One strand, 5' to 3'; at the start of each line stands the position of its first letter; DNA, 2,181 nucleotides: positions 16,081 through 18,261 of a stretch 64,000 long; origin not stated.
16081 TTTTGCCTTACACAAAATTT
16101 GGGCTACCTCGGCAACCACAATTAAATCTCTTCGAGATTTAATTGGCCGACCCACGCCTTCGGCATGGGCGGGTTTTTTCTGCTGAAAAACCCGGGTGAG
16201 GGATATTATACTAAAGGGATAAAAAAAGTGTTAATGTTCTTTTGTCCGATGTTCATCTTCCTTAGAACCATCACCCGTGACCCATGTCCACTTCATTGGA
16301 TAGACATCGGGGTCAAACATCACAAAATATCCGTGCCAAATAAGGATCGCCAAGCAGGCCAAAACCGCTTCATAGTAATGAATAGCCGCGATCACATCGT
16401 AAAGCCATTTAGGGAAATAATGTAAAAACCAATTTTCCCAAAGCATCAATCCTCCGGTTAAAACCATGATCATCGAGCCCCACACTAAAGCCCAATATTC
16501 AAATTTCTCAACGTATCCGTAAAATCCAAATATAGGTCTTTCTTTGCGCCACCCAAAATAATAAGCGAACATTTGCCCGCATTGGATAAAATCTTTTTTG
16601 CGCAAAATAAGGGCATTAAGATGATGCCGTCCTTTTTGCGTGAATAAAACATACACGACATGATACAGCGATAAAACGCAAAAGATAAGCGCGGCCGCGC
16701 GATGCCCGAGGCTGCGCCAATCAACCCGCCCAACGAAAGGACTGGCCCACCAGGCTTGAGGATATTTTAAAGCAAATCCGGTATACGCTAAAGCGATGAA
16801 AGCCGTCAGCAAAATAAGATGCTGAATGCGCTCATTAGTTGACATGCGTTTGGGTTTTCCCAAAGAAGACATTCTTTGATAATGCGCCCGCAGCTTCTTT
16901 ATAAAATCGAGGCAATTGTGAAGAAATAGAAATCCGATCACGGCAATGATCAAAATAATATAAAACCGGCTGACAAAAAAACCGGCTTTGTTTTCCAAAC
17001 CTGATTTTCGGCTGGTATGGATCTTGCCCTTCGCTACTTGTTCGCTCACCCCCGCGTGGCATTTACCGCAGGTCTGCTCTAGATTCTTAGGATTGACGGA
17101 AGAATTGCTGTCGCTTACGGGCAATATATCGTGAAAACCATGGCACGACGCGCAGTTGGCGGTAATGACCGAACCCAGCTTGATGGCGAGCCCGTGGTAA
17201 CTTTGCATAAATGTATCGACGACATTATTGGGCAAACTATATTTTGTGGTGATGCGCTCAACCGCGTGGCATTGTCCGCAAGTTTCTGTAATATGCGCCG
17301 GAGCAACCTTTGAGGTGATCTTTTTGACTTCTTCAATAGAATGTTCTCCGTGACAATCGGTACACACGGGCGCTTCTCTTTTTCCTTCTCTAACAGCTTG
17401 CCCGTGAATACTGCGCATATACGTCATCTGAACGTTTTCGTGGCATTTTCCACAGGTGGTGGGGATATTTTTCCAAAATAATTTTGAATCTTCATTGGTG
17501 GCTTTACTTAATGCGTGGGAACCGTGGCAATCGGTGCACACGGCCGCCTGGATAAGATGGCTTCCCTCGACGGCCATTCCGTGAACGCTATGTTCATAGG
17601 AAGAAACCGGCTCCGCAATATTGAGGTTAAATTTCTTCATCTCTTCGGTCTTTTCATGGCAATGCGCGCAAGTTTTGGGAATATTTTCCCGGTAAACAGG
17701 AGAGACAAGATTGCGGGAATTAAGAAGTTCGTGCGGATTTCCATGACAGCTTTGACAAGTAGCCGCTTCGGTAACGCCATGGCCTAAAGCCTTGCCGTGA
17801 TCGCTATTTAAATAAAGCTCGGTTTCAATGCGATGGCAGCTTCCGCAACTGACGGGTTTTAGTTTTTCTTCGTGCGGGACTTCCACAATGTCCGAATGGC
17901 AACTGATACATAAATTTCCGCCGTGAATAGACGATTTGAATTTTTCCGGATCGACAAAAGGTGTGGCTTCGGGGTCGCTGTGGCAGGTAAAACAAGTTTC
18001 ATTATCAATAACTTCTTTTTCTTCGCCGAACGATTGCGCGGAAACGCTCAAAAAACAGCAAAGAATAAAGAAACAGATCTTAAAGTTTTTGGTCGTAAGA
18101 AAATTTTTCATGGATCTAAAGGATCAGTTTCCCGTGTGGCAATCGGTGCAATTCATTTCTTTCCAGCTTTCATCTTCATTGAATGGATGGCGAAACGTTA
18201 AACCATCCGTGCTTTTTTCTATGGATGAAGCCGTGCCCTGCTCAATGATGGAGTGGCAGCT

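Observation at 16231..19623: ImcH-like and CbcL-like inner-membrane cytochromes encoded back-to-back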

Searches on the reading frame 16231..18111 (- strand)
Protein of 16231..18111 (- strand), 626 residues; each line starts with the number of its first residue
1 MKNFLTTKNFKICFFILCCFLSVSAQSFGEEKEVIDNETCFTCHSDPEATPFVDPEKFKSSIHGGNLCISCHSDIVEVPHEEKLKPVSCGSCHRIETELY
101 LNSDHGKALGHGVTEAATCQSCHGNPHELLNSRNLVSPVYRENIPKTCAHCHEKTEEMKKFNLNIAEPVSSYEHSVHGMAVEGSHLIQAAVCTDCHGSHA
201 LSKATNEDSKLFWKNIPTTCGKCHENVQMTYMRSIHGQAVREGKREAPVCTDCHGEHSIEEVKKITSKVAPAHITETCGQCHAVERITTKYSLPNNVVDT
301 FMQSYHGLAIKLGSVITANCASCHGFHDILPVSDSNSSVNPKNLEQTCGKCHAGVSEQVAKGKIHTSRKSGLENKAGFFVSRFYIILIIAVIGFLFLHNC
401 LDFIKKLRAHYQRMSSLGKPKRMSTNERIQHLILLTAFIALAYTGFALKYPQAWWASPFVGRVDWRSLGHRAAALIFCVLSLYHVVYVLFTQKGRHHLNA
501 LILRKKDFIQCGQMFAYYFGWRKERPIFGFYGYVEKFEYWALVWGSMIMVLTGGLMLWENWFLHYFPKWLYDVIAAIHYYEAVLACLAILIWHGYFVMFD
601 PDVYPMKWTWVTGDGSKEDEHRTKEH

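Call 4: search_protein_families(library=pfam, proteins=[window:16231-18111:-], max_evalue=0.01)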
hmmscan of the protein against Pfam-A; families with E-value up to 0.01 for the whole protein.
window:16231-18111:- (626 aa): 8 families
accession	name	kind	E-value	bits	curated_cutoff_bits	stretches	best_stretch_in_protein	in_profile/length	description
PF14522.11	Cytochrome_C7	-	4.9e-15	55.5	24.8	3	62-123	9-66/67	Cytochrome c7 and related cytochrome c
PF09699.15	Paired_CXXCH_1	-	1.6e-14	53.7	20.6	3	241-284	5-38/41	Doubled CXXCH motif (Paired_CXXCH_1)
PF22113.1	Mtrc-MtrF_II-IV_dom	-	1.1e-12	48.3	30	2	114-260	4-169/176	Outer membrane cytochrome MtrC/MtrF-like, domains II/IV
PF14537.11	Cytochrom_c3_2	-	9.8e-11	42.4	25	1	185-282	2-78/79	Cytochrome c3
PF01292.26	Ni_hydr_CYTB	-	1.6e-10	41.5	30.1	1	423-600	2-165/179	Prokaryotic cytochrome b561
PF02085.21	Cytochrom_CIII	-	4e-06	27.6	22.9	1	34-93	43-101/101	Class III cytochrome C family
PF00684.25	DnaJ_CXXCXGXG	-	8.1e-06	26.4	32.7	0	236-286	5-52/65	DnaJ central domain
PF14358.11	DUF4405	-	0.00037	21.4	26.7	1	431-487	3-64/66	Domain of unknown function (DUF4405)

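Call 5: search_protein_families(library=ncbifam, proteins=[window:16231-18111:-], max_evalue=0.01)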
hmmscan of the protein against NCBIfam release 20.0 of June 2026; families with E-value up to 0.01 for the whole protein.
window:16231-18111:- (626 aa): 5 families
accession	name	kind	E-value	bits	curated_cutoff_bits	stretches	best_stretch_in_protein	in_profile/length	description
TIGR01583.1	formate-DH-gamm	equivalog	1.4e-12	48.1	115.85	1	421-599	3-171/204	formate dehydrogenase subunit gamma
TIGR04257.1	nanowire_3heme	domain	8e-07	29.1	40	0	318-355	24-61/75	c(7)-type cytochrome triheme domain-containing protein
NF007924.0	PRK10639.1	equivalog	5.3e-06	26.3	341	1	421-618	8-193/211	formate dehydrogenase cytochrome b556 subunit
NF007558.0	PRK10179.1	equivalog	0.00022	21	339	1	425-596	12-172/217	formate dehydrogenase-N subunit gamma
TIGR03146.1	cyt_nit_nrfB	equivalog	0.0035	17.6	166.6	0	87-128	12-52/145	cytochrome c nitrite reductase pentaheme subunit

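Call 13: search_solved_structures(query=window:16231-18111:-, max_evalue=1, show_alignments=3)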
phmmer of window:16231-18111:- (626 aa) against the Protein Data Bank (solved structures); distinct sequences matched with E-value up to 1: 3.
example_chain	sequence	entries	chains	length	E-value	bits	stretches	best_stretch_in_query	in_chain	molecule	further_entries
1kqf_C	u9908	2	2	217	0.0047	18.3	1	427-596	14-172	FORMATE DEHYDROGENASE, NITRATE-INDUCIBLE, CYTOCHROME B556(FDN) SUBUNIT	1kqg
2ozy_A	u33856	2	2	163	0.13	13.5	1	82-200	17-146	Cytochrome c-type protein nrfB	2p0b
1fcd_C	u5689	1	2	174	0.42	11.9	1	314-384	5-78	FLAVOCYTOCHROME C SULFIDE DEHYDROGENASE (CYTOCHROME SUBUNIT)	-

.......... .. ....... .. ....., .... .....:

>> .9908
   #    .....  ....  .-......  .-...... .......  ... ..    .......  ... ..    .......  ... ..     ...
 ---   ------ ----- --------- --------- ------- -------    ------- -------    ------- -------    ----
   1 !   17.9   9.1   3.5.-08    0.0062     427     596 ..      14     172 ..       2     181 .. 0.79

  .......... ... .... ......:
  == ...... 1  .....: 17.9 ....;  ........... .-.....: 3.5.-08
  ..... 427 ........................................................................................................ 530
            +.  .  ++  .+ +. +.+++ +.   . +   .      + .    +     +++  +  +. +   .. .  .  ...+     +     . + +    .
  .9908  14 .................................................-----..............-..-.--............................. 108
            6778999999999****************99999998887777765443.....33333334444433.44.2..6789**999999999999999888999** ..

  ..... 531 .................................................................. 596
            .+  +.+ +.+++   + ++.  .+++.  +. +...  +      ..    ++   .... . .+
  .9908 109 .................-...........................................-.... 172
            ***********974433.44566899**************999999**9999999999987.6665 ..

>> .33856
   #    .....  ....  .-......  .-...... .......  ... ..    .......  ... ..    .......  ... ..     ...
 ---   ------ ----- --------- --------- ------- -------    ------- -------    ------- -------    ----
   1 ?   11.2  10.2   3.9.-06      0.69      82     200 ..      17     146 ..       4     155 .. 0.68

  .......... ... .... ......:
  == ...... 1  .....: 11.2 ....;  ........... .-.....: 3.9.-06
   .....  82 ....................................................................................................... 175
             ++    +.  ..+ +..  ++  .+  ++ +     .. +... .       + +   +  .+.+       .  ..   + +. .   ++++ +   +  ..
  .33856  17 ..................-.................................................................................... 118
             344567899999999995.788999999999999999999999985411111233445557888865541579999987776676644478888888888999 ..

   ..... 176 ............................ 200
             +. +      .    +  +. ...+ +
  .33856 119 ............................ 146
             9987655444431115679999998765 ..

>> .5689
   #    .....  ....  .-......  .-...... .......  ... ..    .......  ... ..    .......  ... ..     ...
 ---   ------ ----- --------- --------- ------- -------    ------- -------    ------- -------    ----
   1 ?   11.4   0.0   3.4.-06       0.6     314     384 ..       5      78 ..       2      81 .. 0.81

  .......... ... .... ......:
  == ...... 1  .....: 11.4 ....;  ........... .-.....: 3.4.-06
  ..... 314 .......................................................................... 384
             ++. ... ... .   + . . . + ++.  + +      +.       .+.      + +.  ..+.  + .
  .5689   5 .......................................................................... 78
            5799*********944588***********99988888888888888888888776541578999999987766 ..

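Call 27: find_homologous_proteins(query=window:16231-18111:-, max_evalue=0.00001)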
Query window:16231-18111:- (626 aa): 7451 proteins with E <= 0.00001 among 8000 candidates; the best 120 are listed.
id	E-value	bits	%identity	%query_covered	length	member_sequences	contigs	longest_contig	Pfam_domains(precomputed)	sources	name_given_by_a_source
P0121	0.0e+0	1500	100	100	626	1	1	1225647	PF09699.16,PF14537.12,PF01292.27,PF02085.22,PF14522.12,PF22113.2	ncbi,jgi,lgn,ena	ncbi:MAG: cytochrome b/b6 domain-containing protein [Candidatus Omnitrophota bacterium]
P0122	2.6e-280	949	63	98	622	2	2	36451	PF09699.16,PF14537.12,PF01292.27,PF02085.22,PF14522.12,PF22113.2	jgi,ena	-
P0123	4.8e-280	948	64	96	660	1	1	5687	PF09699.16,PF14537.12,PF01292.27,PF00684.26,PF14522.12,PF22113.2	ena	-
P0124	4.9e-278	942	65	94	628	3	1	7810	PF09699.16,PF14537.12,PF01292.27,PF02085.22,PF14522.12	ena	-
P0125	8.2e-278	941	65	95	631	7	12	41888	PF09699.16,PF14537.12,PF01292.27,PF02085.22,PF14522.12,PF22113.2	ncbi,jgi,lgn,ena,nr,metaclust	ncbi:MAG TPA: hypothetical protein DDX89_00725 [Candidatus Omnitrophica bacterium]|nr:hypothetical p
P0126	9.3e-278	941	63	95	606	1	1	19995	PF09699.16,PF14537.12,PF01292.27,PF02085.22,PF00684.26,PF14522.12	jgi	jgi:cytochrome b subunit of formate dehydrogenase/DnaJ-class molecular chaperone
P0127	3.1e-275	933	63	96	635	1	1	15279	PF09699.16,PF14537.12,PF01292.27,PF14522.12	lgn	-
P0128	2.3e-274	930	64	94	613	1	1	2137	PF09699.16,PF14537.12,PF01292.27,PF02085.22,PF14522.12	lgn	-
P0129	1.3e-273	927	64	95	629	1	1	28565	PF09699.16,PF14537.12,PF01292.27,PF02085.22,PF14522.12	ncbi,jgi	jgi:formate dehydrogenase gamma subunit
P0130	1.5e-272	924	63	94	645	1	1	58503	PF09699.16,PF14537.12,PF22678.2,PF01292.27,PF02085.22,PF00684.26,PF14522.12,PF22113.2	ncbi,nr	ncbi:MAG: cytochrome b/b6 domain-containing protein [Candidatus Omnitrophica bacterium]|nr:cytochrom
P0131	3.0e-272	923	64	94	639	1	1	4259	PF09699.16,PF14537.12,PF01292.27,PF02085.22,PF14522.12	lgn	-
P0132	3.1e-272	923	63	94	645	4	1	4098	PF09699.16,PF14537.12,PF01292.27,PF02085.22,PF00684.26,PF14522.12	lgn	-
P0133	7.4e-272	921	61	99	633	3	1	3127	PF09699.16,PF14537.12,PF01292.27,PF02085.22,PF14522.12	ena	-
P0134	3.3e-271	919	62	95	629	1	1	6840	PF09699.16,PF14537.12,PF01292.27,PF00684.26,PF14522.12,PF22113.2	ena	-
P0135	4.6e-269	912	66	91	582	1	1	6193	PF09699.16,PF14537.12,PF01292.27,PF14522.12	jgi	jgi:cytochrome b subunit of formate dehydrogenase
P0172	3.0e-230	784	56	100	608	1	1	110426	PF09699.16,PF14537.12,PF01292.27,PF14522.12,PF22113.2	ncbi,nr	ncbi:MAG: cytochrome b/b6 domain-containing protein [Candidatus Omnitrophica bacterium]|nr:cytochrom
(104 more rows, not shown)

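Call 44: find_encoding_contigs(protein=P0172, flank=10000, max_places=1)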
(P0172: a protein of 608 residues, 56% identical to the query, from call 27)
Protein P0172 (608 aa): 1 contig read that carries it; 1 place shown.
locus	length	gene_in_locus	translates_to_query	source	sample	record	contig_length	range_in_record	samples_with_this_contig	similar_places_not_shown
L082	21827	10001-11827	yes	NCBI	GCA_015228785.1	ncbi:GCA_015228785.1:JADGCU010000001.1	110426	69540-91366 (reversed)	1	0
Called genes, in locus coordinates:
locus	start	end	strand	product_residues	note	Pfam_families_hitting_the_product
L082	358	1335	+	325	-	PF00348:polyprenyl_synt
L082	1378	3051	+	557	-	PF01266:DAO (faint), PF21162:ETFQO_UQ-bd, PF05187:Fer4_ETF_QO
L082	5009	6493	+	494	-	PF01370:Epimerase, PF05368:NmrA, PF13460:NAD_binding_10, PF11066:DUF2867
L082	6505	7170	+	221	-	PF01077:NIR_SIR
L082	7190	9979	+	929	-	PF09699:Paired_CXXCH_1 (faint), PF14522:Cytochrome_C7 (faint), PF14537:Cytochrom_c3_2 (faint), PF22113:Mtrc-MtrF_II-IV_dom (faint)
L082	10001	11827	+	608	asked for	PF09699:Paired_CXXCH_1 (faint), PF14522:Cytochrome_C7 (faint), PF14537:Cytochrom_c3_2 (faint), PF22113:Mtrc-MtrF_II-IV_dom (faint), PF01292:Ni_hydr_CYTB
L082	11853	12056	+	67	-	PF02416:TatA_B_E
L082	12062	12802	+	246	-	PF00902:TatC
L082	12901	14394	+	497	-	PF03264:Cytochrom_NNT, PF14522:Cytochrome_C7 (faint), PF14537:Cytochrom_c3_2 (faint)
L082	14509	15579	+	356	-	PF05201:GlutR_N, PF16912:Glu_dehyd_C (weak), PF01488:Shikimate_DH, PF03807:F420_oxidored (weak)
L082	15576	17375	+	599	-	PF05140:ResB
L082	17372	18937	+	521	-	PF01578:Cytochrom_C_asm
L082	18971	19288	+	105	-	-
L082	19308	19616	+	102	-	-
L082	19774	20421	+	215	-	PF14537:Cytochrom_c3_2 (faint), PF22113:Mtrc-MtrF_II-IV_dom (faint), PF22678:Cytochrom_c_NrfB-like (faint), PF14522:Cytochrome_C7 (faint), PF09699:Paired_CXXCH_1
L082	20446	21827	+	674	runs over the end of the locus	-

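Call 45: find_encoding_contigs(protein=P0122, flank=10000, max_places=1)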
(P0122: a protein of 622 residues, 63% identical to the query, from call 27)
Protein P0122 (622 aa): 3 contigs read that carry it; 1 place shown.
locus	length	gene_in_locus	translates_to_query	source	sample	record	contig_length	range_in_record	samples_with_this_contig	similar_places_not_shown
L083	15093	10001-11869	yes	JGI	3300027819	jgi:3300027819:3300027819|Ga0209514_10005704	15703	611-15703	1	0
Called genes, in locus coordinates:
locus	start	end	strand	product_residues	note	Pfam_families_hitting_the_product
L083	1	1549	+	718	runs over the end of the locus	?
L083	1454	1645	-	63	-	-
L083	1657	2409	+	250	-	PF07661:MORN_2 (faint)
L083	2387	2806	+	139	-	-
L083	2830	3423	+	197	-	PF07963:N_methyl (faint)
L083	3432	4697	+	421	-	PF23981:DUF7305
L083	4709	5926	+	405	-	PF02836:Glyco_hydro_2_C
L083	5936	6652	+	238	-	-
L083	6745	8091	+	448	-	PF01654:Cyt_bd_oxida_I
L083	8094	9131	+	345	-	PF02322:Cyt_bd_oxida_II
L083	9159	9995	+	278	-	-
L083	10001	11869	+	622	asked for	PF14537:Cytochrom_c3_2 (faint), PF02085:Cytochrom_CIII (faint), PF09699:Paired_CXXCH_1 (faint), PF14522:Cytochrome_C7 (faint), PF22113:Mtrc-MtrF_II-IV_dom (faint), PF01292:Ni_hydr_CYTB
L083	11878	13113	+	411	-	PF00375:SDF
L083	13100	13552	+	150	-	PF11948:DUF3465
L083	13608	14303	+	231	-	PF00027:cNMP_binding, PF13545:HTH_Crp_2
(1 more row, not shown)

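Call 46: find_encoding_contigs(protein=P0125, flank=10000, max_places=1)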
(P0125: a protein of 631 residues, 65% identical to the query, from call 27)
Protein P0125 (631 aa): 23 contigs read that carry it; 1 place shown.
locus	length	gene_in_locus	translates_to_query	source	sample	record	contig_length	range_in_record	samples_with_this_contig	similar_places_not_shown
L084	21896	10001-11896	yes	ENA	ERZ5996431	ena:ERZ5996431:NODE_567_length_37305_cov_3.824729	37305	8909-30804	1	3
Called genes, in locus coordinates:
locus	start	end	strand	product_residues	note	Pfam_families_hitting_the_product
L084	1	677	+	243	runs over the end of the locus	PF00027:cNMP_binding, PF13545:HTH_Crp_2, PF00325:Crp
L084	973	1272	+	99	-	-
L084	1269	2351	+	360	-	PF10282:Lactonase (faint), PF01731:Arylesterase (faint), PF08450:SGL (faint), PF25021:TEN_NHL (faint), PF01436:NHL (faint), PF17170:DUF5128 (faint), PF06739:SBBP (faint)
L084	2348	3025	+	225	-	PF14522:Cytochrome_C7 (faint), PF14537:Cytochrom_c3_2 (faint), PF09699:Paired_CXXCH_1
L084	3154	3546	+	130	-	PF12760:Zn_ribbon_IS1595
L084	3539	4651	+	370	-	PF14522:Cytochrome_C7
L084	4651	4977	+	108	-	PF14522:Cytochrome_C7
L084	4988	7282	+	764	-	-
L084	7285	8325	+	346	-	PF08450:SGL (faint), PF17170:DUF5128 (faint), PF25021:TEN_NHL (faint), PF01436:NHL (weak)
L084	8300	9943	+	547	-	PF14537:Cytochrom_c3_2 (faint), PF22678:Cytochrom_c_NrfB-like (faint), PF14522:Cytochrome_C7 (faint), PF09699:Paired_CXXCH_1 (weak), PF22113:Mtrc-MtrF_II-IV_dom (weak)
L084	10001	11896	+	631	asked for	PF02085:Cytochrom_CIII (faint), PF09699:Paired_CXXCH_1 (faint), PF14522:Cytochrome_C7 (faint), PF14537:Cytochrom_c3_2 (faint), PF22113:Mtrc-MtrF_II-IV_dom (weak), PF01292:Ni_hydr_CYTB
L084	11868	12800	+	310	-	PF09699:Paired_CXXCH_1 (faint), PF14522:Cytochrome_C7 (faint), PF14537:Cytochrom_c3_2 (faint), PF22113:Mtrc-MtrF_II-IV_dom (faint), PF13435:Cytochrome_C554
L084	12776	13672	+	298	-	PF12838:Fer4_7, PF13187:Fer4_9 (weak), PF13237:Fer4_10 (weak), PF13247:Fer4_11, PF12838:Fer4_7 (weak), PF12797:Fer4_2 (weak), PF00037:Fer4 (weak), PF12837:Fer4_6 (weak), +5 more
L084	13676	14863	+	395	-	PF03916:NrfD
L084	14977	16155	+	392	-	PF12838:Fer4_7 (faint), PF13534:Fer4_17 (faint), PF13484:Fer4_16 (faint), PF14697:Fer4_21 (faint), PF25160:LdpA_Fe-S-bd (faint), PF13237:Fer4_10 (faint), PF17179:Fer4_22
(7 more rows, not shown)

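Call 69: predict_structure(alignment_id=A3)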
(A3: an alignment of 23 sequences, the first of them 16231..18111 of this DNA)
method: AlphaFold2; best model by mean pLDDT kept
length: 626 residues; sequences in the alignment: 23
mean_pLDDT: 65.8   pTM: 0.43
mean pLDDT of the five models: 65.8, 59.9, 58.4, 55.6, 54.5
residues with pLDDT >= 90: 1; 70-90: 306; 50-70: 189; < 50: 130
segments of 3 or more residues with pLDDT < 50: 1-7, 22-32, 113-116, 283-294, 296-305, 307-323, 325-327, 355-370, 417-424, 426-428, 460-463, 596-611, 613-615, 621-626
pLDDT, mean of each block of 10 residues (from residue 1): 48 65 40 68 81 82 81 76 69 74 69 56 74 79 79 64 60 79 80 73 77 84 77 78 75 67 62 57 44 47 48 44 51 66 59 49 40 68 84 77 68 50 46 54 56 50 53 65 75 76 83 84 80 75 76 77 75 83 76 53 44 47 39
secondary structure, 60 per line:
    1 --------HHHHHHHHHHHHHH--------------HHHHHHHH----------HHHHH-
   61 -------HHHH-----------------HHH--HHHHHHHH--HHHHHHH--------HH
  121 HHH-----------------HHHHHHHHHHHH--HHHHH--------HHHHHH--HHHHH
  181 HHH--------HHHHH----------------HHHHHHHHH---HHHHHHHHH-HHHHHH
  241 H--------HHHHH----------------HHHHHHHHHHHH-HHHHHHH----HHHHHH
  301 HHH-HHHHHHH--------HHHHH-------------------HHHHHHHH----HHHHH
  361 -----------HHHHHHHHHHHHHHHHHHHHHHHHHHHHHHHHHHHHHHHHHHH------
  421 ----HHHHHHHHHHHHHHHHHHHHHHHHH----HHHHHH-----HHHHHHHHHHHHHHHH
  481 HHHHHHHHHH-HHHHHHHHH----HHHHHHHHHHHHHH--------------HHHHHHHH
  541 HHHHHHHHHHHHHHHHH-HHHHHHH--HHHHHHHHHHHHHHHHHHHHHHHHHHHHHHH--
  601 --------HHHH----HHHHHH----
elements in order (helices of 4 or more, strands of 3 or more residues): H9-22 H37-44 H55-59 H68-71 H94-101 H104-110 H119-123 H141-152 H155-159 H168-173 H176-183 H192-196 H213-221 H225-233 H235-241 H250-254 H271-282 H284-290 H295-303 H305-311 H320-324 H344-351 H356-360 H372-414 H425-449 H454-459 H465-490 H492-500 H505-518 H533-557 H559-565 H568-598 H609-612 H617-622
